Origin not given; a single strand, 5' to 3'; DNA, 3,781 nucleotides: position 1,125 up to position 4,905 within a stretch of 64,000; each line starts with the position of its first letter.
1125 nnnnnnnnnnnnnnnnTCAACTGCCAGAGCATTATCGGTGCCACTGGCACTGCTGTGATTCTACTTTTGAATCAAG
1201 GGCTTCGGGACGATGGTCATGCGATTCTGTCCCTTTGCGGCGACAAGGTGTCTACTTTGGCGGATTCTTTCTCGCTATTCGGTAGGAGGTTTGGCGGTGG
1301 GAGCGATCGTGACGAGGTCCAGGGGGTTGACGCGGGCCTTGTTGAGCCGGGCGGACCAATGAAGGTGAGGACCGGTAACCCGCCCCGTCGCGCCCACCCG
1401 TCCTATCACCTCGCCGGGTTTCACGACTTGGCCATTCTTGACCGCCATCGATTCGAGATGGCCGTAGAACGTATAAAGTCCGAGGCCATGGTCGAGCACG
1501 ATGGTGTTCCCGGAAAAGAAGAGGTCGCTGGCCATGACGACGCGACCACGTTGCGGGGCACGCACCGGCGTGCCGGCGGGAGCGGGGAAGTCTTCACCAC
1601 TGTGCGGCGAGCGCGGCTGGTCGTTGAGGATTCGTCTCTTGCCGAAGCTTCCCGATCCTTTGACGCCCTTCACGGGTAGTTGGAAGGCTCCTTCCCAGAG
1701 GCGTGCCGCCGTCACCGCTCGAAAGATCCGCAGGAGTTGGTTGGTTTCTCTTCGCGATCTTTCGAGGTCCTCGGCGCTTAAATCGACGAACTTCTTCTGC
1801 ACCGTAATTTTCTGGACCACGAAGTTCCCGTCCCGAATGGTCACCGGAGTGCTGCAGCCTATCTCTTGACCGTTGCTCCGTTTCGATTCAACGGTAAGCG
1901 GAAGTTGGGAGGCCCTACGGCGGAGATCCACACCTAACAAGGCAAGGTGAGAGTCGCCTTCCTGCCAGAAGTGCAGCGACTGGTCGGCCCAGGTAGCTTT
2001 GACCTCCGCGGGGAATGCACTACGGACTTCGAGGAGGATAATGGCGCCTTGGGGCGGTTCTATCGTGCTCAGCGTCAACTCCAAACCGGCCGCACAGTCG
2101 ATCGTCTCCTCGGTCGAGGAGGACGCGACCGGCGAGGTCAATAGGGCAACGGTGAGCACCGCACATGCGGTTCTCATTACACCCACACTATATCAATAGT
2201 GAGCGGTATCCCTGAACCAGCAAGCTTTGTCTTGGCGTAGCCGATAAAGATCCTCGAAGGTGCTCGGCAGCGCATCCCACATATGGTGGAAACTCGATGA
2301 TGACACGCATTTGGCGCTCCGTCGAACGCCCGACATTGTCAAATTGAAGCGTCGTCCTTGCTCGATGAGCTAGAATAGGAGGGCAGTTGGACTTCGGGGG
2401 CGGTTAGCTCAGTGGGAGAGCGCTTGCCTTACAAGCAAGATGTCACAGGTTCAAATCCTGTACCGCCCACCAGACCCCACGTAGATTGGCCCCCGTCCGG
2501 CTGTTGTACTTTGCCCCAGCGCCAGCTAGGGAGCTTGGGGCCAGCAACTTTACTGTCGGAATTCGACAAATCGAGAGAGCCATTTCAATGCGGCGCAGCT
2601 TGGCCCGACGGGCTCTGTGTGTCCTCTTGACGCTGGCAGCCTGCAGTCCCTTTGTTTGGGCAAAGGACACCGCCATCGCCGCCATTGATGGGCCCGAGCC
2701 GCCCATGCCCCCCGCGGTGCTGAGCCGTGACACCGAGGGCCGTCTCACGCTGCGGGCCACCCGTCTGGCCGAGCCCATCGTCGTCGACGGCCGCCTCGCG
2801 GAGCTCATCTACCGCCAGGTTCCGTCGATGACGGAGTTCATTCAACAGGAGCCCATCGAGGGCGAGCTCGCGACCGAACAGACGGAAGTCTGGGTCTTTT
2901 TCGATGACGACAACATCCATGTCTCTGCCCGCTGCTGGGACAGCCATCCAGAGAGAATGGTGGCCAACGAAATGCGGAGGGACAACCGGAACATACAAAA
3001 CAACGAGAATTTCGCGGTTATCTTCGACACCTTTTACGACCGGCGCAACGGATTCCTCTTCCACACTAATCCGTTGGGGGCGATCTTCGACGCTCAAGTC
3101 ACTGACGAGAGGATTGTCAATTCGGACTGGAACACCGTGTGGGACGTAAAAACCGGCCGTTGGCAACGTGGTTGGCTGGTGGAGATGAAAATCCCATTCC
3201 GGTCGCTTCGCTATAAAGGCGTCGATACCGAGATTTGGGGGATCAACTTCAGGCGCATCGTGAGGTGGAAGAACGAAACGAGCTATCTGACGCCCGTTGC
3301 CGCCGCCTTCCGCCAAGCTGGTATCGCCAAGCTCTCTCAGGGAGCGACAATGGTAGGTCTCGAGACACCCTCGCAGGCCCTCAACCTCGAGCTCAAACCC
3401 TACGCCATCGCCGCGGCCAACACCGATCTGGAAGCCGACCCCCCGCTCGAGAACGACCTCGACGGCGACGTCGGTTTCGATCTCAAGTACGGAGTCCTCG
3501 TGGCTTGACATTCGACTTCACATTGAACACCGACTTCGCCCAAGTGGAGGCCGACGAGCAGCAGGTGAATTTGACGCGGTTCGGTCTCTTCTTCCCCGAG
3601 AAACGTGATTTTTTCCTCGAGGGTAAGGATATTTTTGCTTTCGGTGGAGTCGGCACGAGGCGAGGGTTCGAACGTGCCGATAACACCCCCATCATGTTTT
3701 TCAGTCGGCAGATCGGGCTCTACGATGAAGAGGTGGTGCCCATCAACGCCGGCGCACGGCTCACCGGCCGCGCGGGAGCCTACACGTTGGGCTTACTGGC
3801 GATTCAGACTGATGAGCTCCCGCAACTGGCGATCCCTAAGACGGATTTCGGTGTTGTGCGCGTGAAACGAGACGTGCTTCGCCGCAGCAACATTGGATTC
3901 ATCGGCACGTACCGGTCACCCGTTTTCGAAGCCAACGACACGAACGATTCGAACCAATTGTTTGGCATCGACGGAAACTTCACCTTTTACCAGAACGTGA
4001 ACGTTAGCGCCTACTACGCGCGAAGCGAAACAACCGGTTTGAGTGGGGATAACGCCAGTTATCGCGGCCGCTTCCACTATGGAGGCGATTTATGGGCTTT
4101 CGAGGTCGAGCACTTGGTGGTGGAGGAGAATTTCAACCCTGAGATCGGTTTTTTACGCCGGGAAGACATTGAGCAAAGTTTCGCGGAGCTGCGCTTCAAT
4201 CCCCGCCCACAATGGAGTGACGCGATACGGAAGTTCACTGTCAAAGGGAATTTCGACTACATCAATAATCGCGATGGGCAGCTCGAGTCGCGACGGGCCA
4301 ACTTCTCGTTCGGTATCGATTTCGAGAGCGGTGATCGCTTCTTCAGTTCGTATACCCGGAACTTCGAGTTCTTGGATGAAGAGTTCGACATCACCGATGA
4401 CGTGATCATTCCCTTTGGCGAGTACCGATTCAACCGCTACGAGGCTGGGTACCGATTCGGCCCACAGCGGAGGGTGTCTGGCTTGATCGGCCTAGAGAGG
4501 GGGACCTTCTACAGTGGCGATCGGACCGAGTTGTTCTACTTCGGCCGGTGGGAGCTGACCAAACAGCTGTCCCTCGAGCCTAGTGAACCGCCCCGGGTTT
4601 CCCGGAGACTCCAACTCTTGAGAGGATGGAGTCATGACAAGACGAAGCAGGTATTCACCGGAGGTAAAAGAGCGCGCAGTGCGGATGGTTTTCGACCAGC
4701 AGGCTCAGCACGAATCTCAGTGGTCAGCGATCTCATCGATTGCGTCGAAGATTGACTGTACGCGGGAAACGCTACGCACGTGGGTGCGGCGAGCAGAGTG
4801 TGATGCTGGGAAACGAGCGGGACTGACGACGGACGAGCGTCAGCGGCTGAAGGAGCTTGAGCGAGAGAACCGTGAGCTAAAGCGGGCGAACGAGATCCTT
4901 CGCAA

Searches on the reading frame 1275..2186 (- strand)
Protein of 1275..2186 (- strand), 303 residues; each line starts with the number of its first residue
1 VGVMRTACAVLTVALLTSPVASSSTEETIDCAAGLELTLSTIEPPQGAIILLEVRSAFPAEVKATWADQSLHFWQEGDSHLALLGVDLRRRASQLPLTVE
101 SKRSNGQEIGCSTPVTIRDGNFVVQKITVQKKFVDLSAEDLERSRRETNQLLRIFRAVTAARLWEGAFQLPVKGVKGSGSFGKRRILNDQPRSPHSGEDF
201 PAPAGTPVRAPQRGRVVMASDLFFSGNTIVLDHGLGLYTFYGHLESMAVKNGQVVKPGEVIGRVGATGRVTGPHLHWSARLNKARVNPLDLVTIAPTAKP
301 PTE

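Call 64: search_protein_families(library=pfam, proteins=[window:1275-2186:-], max_evalue=0.001)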
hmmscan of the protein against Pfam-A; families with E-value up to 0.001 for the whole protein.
window:1275-2186:- (303 aa): 1 family
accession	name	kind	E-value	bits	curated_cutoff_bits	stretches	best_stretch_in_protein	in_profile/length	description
PF01551.29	Peptidase_M23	-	2.5e-31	108.1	28.7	1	194-288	2-96/96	Peptidase family M23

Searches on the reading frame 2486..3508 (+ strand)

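Call 64: search_protein_families(library=pfam, proteins=[window:2486-3508:+], max_evalue=0.001)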
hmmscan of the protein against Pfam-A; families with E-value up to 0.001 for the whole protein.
window:2486-3508:+ (340 aa): 1 family
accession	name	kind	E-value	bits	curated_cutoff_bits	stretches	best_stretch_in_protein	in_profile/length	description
PF06452.16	CBM9_1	-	0.00064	20.1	23.4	1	100-253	1-144/185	Carbohydrate family 9 binding domain-like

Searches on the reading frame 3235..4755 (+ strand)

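Call 64: search_protein_families(library=pfam, proteins=[window:3235-4755:+], max_evalue=0.001)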
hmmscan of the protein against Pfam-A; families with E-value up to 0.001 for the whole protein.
window:3235-4755:+ (506 aa): 1 family
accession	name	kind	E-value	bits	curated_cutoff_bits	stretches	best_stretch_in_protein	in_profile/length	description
PF19313.5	DUF5916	-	1.2e-11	44.6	22.6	1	91-139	40-88/572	Domain of unknown function (DUF5916)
